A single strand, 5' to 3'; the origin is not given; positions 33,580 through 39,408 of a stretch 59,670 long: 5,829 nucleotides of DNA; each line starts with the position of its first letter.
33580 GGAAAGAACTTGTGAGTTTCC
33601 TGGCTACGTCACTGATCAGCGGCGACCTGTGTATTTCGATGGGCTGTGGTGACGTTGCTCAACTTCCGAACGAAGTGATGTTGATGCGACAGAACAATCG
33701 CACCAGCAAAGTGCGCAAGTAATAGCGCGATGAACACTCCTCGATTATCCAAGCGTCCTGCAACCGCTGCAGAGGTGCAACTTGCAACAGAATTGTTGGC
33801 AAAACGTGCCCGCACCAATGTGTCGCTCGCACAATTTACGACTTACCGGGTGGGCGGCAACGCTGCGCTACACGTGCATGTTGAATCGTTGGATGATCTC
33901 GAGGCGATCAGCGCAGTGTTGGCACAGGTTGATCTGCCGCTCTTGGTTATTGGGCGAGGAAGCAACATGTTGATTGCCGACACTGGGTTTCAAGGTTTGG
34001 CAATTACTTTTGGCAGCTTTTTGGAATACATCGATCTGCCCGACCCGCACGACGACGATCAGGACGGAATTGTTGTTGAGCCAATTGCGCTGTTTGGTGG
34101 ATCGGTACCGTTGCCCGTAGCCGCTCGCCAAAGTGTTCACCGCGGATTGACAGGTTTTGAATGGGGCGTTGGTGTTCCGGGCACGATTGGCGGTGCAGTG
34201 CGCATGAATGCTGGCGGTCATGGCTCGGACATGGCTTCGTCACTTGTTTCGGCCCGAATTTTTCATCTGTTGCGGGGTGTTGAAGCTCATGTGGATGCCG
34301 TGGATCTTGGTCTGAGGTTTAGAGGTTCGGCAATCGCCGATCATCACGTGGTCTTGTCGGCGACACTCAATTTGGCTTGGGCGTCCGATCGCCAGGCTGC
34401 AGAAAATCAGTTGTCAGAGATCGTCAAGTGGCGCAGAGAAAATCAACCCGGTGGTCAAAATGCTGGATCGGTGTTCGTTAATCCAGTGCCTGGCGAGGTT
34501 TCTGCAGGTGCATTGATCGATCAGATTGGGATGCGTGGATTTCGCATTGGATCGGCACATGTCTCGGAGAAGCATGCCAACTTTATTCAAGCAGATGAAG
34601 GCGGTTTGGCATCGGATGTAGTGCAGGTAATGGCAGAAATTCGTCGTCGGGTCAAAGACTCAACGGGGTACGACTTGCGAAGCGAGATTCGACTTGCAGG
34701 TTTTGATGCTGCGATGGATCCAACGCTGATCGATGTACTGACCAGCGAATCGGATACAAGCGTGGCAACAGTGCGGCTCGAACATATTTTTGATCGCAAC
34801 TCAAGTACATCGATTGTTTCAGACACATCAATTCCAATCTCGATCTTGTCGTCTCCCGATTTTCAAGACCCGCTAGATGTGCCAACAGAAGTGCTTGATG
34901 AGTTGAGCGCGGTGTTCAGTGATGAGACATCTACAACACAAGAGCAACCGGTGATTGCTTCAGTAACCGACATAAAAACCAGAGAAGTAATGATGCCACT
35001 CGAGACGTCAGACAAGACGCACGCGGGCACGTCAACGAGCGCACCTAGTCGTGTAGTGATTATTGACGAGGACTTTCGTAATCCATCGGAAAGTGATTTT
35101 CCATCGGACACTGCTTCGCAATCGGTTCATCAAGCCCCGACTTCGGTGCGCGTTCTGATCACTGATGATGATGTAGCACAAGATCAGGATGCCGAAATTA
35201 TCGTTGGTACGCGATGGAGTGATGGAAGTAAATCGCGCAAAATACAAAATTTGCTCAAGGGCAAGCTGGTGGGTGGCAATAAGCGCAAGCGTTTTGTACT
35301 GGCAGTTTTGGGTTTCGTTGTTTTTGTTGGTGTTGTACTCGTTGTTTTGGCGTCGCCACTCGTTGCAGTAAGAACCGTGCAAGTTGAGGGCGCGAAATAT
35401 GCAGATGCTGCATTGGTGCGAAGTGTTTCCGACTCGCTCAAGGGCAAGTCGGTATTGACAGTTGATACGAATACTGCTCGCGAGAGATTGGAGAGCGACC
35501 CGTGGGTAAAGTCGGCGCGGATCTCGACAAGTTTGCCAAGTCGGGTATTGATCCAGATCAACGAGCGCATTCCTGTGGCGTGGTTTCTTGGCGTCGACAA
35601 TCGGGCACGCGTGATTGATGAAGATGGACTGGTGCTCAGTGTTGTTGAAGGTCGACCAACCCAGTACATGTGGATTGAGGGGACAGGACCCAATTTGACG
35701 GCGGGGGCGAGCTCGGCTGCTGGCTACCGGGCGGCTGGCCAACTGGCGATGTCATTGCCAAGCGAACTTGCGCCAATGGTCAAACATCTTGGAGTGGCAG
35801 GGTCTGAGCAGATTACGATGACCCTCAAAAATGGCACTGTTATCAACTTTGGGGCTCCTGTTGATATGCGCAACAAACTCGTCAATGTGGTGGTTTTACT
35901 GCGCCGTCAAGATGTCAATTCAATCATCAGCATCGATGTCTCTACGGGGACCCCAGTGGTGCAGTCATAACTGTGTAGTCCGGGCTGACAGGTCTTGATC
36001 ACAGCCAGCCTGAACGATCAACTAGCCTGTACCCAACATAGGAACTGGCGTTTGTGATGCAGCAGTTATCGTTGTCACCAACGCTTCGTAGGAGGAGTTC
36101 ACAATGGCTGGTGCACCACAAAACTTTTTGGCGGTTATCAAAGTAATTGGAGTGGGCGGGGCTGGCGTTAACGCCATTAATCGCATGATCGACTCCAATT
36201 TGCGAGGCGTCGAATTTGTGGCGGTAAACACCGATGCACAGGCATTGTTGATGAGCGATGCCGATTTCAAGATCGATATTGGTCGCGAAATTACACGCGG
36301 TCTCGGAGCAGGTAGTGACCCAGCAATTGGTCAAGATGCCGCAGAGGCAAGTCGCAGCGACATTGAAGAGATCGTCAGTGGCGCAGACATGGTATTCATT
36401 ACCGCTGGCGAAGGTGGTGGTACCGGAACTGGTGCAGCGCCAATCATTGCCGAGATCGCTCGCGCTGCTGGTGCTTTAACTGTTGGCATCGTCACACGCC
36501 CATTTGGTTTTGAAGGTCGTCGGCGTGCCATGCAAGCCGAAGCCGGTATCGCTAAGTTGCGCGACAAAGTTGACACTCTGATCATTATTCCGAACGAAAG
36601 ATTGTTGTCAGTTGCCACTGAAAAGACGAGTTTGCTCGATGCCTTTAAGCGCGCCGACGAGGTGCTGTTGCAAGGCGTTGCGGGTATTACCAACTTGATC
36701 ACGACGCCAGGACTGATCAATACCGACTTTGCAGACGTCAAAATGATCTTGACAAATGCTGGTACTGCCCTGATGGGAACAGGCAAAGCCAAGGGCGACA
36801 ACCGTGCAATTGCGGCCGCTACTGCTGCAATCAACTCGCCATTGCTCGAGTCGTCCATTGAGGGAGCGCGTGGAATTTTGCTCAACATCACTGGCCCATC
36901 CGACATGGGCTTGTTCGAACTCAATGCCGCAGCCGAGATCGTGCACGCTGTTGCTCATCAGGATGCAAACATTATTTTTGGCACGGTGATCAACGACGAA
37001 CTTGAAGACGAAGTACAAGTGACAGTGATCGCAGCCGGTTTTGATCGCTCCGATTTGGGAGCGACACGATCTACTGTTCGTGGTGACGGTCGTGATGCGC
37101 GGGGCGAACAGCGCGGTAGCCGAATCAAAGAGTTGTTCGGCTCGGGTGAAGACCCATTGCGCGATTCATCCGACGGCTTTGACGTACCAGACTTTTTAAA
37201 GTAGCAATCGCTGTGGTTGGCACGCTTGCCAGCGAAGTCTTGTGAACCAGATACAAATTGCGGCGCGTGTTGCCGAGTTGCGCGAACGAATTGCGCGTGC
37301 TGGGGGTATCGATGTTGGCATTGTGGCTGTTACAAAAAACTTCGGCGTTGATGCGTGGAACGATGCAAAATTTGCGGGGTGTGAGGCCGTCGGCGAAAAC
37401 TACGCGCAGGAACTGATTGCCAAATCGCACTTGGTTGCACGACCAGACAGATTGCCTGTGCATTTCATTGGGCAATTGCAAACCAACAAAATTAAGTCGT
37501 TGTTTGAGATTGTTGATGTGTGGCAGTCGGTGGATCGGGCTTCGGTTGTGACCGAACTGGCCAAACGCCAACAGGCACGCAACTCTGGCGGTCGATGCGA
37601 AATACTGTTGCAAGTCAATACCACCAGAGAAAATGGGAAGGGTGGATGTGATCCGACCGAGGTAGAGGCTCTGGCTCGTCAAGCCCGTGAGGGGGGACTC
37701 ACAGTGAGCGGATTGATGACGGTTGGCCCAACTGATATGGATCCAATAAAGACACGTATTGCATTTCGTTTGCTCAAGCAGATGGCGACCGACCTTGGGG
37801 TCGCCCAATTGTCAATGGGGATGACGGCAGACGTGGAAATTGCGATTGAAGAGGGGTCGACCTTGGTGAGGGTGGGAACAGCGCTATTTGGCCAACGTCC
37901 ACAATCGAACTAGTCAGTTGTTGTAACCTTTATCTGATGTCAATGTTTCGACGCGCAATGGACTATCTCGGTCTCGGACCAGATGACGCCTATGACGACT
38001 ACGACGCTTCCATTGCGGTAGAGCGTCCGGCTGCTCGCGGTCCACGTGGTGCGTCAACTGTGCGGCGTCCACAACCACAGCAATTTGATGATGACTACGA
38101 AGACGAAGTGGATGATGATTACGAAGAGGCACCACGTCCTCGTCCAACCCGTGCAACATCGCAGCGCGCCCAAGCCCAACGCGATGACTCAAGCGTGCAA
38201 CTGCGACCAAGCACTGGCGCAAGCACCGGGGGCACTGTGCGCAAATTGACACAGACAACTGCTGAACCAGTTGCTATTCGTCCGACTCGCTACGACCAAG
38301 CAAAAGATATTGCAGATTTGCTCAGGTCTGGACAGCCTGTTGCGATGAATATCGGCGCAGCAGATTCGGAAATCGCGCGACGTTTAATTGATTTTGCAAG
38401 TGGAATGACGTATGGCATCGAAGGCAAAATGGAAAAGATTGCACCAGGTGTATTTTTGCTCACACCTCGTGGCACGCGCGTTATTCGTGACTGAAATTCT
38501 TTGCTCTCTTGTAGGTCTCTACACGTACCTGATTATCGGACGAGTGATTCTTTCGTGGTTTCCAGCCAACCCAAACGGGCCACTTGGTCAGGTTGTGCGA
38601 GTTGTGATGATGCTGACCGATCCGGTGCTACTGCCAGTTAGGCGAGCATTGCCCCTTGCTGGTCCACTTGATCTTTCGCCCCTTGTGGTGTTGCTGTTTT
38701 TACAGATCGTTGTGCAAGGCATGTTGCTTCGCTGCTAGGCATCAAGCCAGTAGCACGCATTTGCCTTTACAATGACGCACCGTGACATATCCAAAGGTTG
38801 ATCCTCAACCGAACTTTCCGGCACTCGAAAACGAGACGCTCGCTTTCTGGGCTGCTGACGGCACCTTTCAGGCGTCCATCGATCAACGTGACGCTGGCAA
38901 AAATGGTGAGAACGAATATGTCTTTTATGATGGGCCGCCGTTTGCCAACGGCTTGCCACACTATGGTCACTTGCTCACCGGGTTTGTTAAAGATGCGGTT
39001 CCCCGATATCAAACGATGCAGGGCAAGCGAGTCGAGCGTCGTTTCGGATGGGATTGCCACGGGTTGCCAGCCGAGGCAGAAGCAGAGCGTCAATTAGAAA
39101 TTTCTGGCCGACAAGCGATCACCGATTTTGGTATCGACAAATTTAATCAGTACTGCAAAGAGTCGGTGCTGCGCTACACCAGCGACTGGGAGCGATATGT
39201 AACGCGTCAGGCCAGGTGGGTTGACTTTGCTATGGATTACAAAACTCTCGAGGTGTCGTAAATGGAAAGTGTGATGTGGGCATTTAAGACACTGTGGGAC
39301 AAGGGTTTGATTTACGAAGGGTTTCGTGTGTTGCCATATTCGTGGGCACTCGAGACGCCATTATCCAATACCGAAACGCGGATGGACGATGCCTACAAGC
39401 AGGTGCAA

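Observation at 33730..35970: MurB and FtsQ encoded as one continuous 746-codon ORF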

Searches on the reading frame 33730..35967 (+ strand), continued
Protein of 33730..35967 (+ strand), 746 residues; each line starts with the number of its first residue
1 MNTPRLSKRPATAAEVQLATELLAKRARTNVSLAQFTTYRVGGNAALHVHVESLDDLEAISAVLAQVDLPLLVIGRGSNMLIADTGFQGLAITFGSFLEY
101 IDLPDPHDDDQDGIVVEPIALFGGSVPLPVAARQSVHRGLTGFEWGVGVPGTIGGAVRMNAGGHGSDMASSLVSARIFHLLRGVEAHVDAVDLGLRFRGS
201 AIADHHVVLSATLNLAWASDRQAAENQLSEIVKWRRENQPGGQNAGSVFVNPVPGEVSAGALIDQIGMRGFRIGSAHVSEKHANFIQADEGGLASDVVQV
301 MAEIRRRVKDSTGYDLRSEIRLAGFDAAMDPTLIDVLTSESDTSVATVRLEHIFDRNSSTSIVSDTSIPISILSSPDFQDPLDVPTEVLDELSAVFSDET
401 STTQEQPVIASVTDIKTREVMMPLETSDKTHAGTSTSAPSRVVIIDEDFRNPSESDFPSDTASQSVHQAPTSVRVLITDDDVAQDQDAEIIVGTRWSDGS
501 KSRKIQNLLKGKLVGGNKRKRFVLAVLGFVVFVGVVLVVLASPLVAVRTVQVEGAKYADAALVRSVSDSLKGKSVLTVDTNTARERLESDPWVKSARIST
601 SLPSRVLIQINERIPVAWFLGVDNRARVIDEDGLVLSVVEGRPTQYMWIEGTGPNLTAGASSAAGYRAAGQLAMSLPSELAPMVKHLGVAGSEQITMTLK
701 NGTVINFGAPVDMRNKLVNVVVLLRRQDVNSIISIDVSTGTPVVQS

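Call 26: find_encoding_contigs(protein=P0149, flank=6000, max_places=4)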
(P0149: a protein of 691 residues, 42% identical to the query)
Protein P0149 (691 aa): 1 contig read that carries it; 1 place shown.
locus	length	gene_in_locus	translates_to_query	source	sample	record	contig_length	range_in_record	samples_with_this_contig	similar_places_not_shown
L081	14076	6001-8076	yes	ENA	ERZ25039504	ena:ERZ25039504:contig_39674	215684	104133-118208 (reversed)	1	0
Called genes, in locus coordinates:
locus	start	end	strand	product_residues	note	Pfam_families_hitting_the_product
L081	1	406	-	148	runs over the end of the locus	-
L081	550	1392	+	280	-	PF08245:Mur_ligase_M, PF02875:Mur_ligase_C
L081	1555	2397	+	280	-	-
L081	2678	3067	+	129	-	PF01098:FTSW_RODA_SPOVE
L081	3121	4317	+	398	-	PF03033:Glyco_transf_28, PF04101:Glyco_tran_28_C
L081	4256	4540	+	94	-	PF04101:Glyco_tran_28_C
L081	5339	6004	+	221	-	PF02875:Mur_ligase_C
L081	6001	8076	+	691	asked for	PF01565:FAD_binding_4, PF02873:MurB_C, PF08478:POTRA_1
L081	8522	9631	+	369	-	PF00091:Tubulin, PF12327:FtsZ_C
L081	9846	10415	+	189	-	PF02578:Cu-oxidase_4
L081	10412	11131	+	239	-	PF01168:Ala_racemase_N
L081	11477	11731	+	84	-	PF04472:SepF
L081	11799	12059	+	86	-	PF02325:CCB3_YggT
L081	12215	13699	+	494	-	PF05103:DivIVA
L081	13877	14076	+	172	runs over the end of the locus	PF01252:Peptidase_A8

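Call 59: predict_structure(alignment_id=A1)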
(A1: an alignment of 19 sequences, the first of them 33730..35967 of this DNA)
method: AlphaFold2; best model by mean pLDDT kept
length: 746 residues; sequences in the alignment: 19
mean_pLDDT: 29.4   pTM: 0.21
mean pLDDT of the five models: 29.4, 28.5, 28.1, 27.1, 27.1
residues with pLDDT >= 90: 0; 70-90: 1; 50-70: 66; < 50: 679
segments of 3 or more residues with pLDDT < 50: 1-6, 42-46, 51-54, 67-516, 536-746
pLDDT, mean of each block of 10 residues (from residue 1): 45 65 59 62 49 51 50 28 27 25 27 23 20 21 20 21 22 23 21 21 21 26 36 34 26 26 26 23 29 36 39 32 28 31 21 22 19 22 28 28 20 21 26 25 24 27 23 24 24 24 40 44 58 50 22 22 22 23 32 24 21 24 23 23 21 20 19 28 32 35 37 26 26 29 27
secondary structure, 60 per line:
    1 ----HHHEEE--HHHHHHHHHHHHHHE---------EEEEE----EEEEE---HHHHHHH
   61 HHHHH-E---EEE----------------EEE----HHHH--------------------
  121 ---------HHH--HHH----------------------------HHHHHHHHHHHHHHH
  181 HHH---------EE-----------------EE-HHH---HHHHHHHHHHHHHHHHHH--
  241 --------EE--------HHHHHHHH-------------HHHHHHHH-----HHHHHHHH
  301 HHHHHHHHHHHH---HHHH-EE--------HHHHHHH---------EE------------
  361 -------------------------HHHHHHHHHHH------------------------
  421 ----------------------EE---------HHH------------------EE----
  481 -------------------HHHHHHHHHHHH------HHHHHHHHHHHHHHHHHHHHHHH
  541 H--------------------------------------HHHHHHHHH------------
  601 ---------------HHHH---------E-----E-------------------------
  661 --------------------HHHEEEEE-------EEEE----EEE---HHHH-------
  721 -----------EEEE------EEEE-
elements in order (helices of 4 or more, strands of 3 or more residues): E8-10 H13-26 E37-41 E46-50 H54-65 E71-73 E90-92 H97-100 H166-183 H221-238 H259-266 H280-287 H293-312 H316-319 H331-337 H386-396 H500-511 H518-541 H580-588 H616-619 E684-688 E696-699 E704-706 H710-713 E732-735 E742-745

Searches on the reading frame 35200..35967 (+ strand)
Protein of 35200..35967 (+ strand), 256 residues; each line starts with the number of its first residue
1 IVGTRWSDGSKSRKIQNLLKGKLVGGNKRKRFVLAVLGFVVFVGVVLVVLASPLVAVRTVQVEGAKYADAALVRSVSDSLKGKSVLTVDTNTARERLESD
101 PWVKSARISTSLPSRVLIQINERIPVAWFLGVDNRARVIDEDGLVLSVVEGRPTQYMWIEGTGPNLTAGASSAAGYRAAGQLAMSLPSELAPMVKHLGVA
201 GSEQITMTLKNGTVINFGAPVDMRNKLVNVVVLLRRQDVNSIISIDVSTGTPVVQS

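Call 33: search_solved_structures(query=window:35200-35967:+, show_alignments=2, max_evalue=0.01)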
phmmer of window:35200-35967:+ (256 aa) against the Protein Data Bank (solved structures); distinct sequences matched with E-value up to 0.01: 5.
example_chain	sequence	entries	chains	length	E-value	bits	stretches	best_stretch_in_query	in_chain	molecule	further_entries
25hr_C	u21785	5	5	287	1.5e-05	27.8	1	33-128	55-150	Cell division protein FtsQ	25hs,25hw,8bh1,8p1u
5z2w_A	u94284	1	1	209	0.00063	22.5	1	84-228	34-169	Cell division protein FtsQ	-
2vh1_A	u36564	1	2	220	0.00074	22.3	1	84-228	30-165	CELL DIVISION PROTEIN FTSQ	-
6h9n_A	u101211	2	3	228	0.00082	22.1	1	84-228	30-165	Cell division protein FtsQ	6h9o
8hhf_Q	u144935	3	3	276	0.00097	21.9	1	84-228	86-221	Cell division protein FtsQ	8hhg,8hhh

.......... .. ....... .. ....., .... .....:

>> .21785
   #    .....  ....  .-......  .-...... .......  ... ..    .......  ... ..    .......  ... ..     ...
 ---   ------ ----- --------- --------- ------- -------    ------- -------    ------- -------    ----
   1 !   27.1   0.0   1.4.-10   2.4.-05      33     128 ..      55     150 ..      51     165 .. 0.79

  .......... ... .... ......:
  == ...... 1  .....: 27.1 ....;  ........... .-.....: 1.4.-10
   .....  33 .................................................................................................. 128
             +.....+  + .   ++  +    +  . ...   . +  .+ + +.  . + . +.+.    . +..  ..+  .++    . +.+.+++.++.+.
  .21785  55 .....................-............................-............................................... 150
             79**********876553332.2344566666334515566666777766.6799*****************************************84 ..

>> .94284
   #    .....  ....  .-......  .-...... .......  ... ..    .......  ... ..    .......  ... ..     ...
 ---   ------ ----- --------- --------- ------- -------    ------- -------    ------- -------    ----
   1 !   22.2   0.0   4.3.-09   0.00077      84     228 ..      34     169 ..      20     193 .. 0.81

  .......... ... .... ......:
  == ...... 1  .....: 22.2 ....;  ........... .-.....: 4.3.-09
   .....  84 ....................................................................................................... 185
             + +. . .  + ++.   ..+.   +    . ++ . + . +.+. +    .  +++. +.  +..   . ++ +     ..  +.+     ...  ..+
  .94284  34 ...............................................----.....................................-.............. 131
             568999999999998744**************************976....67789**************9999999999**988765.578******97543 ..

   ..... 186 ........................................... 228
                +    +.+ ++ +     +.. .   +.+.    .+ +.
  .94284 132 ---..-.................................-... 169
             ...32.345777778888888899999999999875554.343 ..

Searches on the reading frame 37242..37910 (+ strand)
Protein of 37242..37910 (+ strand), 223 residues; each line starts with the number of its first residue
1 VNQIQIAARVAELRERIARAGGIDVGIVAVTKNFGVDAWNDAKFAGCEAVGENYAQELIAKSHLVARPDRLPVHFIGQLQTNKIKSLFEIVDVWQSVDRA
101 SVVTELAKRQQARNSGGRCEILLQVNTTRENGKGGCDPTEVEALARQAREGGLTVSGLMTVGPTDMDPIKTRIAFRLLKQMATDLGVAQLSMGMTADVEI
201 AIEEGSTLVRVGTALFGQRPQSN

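Call 28: search_protein_families(library=pfam, proteins=[window:37242-37910:+], max_evalue=0.001)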
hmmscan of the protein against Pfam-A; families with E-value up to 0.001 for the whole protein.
window:37242-37910:+ (223 aa): 1 family
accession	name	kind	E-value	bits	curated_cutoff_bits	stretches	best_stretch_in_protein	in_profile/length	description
PF01168.26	Ala_racemase_N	-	2.2e-17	63.9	24.1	1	5-220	5-220/220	Alanine racemase, N-terminal domain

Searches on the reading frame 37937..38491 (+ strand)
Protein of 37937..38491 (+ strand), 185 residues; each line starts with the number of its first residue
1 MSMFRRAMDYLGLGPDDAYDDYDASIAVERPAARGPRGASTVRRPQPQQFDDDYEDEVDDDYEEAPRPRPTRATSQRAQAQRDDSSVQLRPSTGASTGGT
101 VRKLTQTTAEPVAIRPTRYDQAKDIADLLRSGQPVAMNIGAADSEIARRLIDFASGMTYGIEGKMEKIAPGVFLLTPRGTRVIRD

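Call 28: search_protein_families(library=pfam, proteins=[window:37937-38491:+], max_evalue=0.001)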
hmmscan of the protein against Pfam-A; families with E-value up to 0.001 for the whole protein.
window:37937-38491:+ (185 aa): 1 family
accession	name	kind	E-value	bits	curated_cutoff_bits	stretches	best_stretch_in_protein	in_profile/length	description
PF04472.17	SepF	-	7.8e-22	77.7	27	1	112-182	2-72/72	Cell division protein SepF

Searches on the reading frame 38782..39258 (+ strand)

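Call 28: search_protein_families(library=pfam, proteins=[window:38782-39258:+], max_evalue=0.001)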
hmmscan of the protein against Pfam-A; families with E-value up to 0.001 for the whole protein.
window:38782-39258:+ (159 aa): 2 families
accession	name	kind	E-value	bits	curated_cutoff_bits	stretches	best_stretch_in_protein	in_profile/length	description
PF00133.28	tRNA-synt_1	-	1.9e-39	136.1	22.7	1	19-157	2-136/414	tRNA synthetases class I (I, L, M and V)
PF09334.17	tRNA-synt_1g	-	2.3e-07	30.3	20.1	1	53-117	8-71/391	tRNA synthetases class I (M)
